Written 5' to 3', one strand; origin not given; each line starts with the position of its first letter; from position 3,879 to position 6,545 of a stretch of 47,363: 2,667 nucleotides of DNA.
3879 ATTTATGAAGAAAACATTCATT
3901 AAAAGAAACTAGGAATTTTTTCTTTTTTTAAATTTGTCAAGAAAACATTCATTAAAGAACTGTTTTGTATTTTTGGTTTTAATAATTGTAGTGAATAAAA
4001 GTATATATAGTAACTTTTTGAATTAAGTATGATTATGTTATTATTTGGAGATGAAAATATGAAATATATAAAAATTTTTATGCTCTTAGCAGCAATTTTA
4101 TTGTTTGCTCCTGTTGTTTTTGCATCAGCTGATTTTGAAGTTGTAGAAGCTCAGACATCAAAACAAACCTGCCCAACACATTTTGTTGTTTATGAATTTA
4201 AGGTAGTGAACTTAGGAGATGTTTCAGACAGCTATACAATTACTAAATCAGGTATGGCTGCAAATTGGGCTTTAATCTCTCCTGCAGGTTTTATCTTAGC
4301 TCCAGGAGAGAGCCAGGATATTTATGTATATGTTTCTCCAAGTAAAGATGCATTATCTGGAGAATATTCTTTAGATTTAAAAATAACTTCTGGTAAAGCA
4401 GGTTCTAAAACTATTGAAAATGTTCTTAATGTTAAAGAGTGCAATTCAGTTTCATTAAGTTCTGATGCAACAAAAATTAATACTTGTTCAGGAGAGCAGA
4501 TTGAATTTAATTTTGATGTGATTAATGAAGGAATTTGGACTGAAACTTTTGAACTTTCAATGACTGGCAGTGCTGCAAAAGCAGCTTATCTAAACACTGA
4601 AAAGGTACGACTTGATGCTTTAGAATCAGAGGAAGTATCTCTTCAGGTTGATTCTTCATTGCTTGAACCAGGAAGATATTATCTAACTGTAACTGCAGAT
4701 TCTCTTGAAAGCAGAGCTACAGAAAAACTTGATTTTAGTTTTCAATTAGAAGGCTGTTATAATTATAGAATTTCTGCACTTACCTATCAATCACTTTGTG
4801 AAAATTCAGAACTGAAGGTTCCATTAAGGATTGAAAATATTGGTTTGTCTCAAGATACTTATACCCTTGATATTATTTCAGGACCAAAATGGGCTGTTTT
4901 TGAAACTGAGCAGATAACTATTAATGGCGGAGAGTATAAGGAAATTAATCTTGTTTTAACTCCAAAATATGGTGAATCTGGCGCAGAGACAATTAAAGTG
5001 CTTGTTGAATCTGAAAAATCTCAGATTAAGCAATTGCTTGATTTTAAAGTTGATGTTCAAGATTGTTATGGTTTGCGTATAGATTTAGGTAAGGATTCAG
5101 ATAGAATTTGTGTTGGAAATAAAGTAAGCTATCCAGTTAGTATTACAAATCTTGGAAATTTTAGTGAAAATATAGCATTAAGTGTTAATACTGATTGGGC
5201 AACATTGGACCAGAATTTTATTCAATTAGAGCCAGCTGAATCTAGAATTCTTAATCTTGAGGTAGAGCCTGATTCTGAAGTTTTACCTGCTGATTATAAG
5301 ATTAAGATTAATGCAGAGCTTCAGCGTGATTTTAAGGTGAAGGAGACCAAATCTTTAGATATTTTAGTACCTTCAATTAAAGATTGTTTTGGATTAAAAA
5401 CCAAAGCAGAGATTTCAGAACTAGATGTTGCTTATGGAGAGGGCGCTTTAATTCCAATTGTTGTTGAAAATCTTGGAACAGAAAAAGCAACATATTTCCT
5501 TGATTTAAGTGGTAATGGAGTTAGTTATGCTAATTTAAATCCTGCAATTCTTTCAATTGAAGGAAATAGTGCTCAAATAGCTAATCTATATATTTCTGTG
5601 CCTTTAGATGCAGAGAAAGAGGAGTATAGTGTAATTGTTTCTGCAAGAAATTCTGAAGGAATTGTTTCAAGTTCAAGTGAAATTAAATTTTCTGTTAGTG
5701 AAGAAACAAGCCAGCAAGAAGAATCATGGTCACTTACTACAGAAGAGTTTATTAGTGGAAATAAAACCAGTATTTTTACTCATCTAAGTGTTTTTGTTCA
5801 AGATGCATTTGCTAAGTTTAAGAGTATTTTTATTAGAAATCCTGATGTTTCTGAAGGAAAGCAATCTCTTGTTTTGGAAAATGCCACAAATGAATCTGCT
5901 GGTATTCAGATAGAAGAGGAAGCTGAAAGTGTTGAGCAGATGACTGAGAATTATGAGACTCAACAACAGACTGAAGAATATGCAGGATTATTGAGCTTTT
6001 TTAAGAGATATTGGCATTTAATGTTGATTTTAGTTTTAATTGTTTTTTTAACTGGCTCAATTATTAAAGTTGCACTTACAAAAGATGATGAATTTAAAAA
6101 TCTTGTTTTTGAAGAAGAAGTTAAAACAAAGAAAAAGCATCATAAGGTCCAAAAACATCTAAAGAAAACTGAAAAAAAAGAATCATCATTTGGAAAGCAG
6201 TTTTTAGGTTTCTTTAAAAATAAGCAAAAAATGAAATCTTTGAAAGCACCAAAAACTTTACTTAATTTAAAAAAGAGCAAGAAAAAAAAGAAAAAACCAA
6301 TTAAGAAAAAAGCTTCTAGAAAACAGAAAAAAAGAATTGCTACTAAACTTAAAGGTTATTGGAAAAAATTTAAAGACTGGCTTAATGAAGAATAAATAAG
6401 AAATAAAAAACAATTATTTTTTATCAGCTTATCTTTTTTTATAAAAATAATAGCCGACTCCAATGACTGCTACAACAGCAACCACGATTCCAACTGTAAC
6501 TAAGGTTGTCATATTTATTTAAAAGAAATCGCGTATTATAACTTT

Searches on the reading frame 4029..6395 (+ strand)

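Call 13: search_protein_families(library=ncbifam, proteins=[window:4029-6395:+], max_evalue=1e-10)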
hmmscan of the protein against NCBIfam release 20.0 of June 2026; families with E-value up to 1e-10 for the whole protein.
window:4029-6395:+ (788 aa): 1 family
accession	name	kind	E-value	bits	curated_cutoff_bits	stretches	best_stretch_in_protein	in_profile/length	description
NF041740.1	choice_anch_T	equivalog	1.7e-12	47.1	70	0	77-212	75-222/259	choice-of-anchor T family protein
